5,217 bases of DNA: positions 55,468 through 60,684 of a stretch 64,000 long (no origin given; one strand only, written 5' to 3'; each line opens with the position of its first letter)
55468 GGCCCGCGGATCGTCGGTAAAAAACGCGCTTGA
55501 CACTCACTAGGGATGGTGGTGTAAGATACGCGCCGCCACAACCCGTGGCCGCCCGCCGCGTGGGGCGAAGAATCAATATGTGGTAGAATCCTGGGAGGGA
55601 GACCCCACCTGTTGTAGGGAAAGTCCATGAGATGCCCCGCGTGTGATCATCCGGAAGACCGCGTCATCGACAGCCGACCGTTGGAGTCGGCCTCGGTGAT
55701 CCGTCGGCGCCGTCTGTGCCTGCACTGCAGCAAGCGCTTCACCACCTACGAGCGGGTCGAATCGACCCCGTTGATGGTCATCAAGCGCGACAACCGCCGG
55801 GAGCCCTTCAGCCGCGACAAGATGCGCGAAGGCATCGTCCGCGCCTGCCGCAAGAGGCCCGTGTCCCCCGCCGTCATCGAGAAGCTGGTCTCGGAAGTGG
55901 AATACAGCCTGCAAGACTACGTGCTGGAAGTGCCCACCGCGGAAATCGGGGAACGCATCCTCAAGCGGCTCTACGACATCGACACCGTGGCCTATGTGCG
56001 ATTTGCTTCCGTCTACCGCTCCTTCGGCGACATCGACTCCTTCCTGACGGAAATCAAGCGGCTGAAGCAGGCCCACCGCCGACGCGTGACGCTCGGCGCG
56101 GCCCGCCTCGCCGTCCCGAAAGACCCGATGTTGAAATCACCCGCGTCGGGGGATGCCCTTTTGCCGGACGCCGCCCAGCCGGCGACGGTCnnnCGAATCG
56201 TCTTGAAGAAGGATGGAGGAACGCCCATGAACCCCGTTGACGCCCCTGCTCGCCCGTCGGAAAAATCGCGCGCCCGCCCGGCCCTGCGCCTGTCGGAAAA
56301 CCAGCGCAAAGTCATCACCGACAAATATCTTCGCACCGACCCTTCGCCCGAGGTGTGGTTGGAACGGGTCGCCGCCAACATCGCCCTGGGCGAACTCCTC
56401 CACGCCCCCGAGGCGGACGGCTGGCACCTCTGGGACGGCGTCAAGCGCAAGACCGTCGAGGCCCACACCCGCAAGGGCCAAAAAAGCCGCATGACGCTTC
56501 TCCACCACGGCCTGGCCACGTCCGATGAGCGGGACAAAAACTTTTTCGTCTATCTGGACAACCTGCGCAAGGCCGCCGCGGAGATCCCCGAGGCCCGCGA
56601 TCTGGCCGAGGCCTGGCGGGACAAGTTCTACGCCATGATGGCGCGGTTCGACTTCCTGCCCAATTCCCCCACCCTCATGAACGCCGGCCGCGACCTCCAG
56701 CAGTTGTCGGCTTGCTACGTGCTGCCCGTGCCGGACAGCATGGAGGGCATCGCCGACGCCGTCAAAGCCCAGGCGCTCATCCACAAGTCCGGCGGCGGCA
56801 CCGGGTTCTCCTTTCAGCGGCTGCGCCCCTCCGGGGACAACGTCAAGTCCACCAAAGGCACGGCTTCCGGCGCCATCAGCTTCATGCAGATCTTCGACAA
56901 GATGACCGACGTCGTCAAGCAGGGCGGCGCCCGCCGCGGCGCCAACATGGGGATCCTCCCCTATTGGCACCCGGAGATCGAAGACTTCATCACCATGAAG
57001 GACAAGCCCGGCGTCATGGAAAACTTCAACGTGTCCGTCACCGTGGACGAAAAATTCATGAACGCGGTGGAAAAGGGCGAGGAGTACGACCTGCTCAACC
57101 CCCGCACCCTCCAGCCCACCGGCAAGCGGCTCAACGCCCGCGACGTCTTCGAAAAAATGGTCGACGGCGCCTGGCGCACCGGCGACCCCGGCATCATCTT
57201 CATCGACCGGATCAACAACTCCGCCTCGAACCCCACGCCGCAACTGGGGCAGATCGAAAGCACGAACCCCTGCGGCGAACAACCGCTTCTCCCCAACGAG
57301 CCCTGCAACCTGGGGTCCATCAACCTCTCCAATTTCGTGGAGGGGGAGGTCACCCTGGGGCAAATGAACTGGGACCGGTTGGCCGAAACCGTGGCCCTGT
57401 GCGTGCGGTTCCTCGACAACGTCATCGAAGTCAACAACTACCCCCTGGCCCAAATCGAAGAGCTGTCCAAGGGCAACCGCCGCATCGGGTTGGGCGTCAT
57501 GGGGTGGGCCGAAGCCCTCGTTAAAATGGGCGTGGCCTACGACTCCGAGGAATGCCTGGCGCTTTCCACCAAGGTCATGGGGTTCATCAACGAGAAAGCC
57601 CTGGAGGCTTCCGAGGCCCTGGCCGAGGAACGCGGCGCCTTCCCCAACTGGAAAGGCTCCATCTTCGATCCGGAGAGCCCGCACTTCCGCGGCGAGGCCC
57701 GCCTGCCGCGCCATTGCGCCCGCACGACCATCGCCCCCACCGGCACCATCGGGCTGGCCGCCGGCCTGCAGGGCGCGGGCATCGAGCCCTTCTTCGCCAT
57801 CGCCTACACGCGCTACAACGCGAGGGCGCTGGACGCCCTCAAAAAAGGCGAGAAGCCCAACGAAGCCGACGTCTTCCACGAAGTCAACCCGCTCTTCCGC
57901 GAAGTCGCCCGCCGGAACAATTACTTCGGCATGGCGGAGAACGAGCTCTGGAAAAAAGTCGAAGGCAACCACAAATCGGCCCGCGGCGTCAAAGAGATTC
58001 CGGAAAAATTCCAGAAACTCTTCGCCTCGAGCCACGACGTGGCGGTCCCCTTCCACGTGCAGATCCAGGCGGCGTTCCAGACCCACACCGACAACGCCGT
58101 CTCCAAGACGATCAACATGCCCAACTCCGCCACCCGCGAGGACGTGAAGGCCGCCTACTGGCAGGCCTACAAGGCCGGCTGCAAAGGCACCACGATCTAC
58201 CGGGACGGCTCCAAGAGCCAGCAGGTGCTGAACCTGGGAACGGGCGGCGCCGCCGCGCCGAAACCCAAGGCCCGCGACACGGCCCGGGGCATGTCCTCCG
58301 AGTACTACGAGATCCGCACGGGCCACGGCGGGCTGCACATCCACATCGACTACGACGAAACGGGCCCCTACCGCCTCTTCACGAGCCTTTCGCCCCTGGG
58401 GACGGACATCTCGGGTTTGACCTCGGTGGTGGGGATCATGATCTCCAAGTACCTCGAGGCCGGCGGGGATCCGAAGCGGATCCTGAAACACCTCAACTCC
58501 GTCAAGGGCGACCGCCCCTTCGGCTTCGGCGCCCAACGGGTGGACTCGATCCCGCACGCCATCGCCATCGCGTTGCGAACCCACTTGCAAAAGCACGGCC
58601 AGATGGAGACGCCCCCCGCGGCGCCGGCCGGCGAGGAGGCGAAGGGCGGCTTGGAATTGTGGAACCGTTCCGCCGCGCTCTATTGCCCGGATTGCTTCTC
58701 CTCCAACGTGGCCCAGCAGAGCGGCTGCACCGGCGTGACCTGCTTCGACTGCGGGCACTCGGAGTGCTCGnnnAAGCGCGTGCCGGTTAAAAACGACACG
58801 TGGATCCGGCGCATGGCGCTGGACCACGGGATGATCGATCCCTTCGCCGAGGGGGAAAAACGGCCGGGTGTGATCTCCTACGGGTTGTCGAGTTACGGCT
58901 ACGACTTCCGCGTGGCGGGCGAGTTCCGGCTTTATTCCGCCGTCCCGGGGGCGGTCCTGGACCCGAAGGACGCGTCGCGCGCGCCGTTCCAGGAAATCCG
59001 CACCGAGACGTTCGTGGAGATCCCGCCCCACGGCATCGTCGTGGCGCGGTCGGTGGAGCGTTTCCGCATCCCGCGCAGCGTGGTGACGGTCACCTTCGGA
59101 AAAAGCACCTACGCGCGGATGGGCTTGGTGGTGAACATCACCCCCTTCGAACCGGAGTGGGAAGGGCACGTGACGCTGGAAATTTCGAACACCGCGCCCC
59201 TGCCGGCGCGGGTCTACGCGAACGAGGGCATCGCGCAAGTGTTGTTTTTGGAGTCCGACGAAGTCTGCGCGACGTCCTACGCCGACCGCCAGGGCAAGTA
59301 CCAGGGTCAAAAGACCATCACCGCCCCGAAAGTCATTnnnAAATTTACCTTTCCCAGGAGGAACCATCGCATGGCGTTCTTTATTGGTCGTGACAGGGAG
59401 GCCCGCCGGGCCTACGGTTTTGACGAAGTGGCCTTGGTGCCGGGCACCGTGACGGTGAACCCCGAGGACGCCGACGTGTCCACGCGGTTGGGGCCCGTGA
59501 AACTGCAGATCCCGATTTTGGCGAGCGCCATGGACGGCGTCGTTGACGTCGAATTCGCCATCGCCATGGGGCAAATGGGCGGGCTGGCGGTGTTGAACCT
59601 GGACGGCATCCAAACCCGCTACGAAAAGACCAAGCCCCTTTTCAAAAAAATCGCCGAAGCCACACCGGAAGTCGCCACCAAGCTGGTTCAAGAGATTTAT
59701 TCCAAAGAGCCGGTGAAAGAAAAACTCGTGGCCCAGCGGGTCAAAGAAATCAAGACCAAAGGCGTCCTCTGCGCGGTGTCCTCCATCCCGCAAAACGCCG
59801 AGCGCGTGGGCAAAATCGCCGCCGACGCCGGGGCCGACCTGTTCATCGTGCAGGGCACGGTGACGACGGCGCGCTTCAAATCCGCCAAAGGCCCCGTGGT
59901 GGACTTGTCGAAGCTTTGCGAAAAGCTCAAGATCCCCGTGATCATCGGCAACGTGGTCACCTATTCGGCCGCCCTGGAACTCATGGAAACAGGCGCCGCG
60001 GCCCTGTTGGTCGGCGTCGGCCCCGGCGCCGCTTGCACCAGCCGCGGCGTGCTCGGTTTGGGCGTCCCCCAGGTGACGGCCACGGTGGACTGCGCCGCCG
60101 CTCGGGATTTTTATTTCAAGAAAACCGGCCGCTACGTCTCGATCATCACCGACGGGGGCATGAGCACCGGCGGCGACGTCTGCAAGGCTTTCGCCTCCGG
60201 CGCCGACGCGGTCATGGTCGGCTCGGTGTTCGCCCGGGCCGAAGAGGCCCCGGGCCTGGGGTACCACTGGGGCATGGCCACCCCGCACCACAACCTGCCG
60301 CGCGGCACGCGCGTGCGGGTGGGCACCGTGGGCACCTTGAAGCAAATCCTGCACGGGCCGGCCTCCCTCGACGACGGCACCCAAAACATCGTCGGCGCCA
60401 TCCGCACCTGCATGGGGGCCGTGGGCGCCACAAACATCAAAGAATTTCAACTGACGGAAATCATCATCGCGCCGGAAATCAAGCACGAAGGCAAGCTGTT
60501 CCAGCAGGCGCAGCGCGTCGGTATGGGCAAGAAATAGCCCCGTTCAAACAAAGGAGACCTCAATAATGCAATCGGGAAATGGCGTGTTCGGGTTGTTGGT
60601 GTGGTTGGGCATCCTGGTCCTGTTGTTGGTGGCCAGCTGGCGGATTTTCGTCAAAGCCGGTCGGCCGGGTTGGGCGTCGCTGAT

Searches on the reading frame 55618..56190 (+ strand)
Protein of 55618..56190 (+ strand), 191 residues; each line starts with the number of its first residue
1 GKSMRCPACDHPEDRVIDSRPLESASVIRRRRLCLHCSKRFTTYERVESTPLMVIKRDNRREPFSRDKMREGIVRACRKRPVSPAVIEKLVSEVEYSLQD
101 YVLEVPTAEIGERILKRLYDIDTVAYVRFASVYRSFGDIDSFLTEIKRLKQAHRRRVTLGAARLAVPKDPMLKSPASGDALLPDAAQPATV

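Call 64: search_protein_families(library=pfam, proteins=[window:55618-56190:+], max_evalue=0.001)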
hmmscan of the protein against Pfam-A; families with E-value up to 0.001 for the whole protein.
window:55618-56190:+ (191 aa): 2 families
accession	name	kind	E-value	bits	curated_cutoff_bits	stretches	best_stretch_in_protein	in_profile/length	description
PF03477.21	ATP-cone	-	4.4e-21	75.7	25.8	1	53-136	2-85/88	ATP cone domain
PF22811.2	Zn_ribbon_NrdR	-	1.7e-19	69.9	27.2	1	4-45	1-42/42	Transcriptional repressor NrdR-like, N-terminal domain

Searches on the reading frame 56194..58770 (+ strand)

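Call 64: search_protein_families(library=pfam, proteins=[window:56194-58770:+], max_evalue=0.001)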
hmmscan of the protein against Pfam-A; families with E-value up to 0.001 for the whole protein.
window:56194-58770:+ (859 aa): 3 families
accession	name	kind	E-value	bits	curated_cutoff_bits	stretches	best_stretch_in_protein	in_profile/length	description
PF02867.20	Ribonuc_red_lgC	-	3.9e-122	409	23.9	1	172-669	1-523/523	Ribonucleotide reductase, barrel domain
PF00317.26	Ribonuc_red_lgN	-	5.5e-13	49.2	28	1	32-168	2-76/77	Ribonucleotide reductase, all-alpha domain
PF12637.14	TSCPD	-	1e-06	29.4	22.8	1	706-798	6-88/88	TSCPD domain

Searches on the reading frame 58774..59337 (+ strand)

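Call 64: search_protein_families(library=pfam, proteins=[window:58774-59337:+], max_evalue=0.001)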
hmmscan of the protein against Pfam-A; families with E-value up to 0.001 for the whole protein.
window:58774-59337:+ (188 aa): 1 family
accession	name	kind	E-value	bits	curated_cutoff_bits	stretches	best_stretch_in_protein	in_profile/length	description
PF22769.1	DCD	-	1.6e-28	100.2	27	1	7-159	3-151/153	dCTP deaminase-like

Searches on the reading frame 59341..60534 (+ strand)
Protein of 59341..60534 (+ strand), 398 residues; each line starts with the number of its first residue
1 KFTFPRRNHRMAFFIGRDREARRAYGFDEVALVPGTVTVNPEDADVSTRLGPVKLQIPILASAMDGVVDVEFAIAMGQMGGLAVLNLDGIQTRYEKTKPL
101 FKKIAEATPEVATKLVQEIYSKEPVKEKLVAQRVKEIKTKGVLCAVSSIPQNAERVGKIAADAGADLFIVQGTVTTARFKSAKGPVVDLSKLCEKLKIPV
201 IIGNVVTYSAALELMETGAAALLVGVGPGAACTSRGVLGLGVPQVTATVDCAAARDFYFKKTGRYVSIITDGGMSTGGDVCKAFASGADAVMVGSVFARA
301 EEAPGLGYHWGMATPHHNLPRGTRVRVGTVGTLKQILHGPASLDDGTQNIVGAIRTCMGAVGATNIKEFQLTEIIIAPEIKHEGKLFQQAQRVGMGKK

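Call 64: search_protein_families(library=pfam, proteins=[window:59341-60534:+], max_evalue=0.001)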
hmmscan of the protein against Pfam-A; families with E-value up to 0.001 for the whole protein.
window:59341-60534:+ (398 aa): 6 families
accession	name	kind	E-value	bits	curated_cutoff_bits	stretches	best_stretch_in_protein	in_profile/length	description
PF00478.31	IMPDH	-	6.7e-53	180.3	25.6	1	25-370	2-326/345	IMP dehydrogenase / GMP reductase domain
PF01070.24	FMN_dh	-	2.9e-09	36.9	24.9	1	186-300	207-308/350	FMN-dependent dehydrogenase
PF05690.20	ThiG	-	6.6e-06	26.1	23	0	266-303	176-213/247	Thiazole biosynthesis protein ThiG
PF01645.23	Glu_synthase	-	0.0001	22.1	20.4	1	237-296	249-306/369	Conserved region in glutamate synthase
PF03060.21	NMO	-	0.00013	21.9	28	0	54-304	9-232/331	Nitronate monooxygenase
PF01207.24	Dus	-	0.00018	21.2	20.4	0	151-226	138-215/311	Dihydrouridine synthase (Dus)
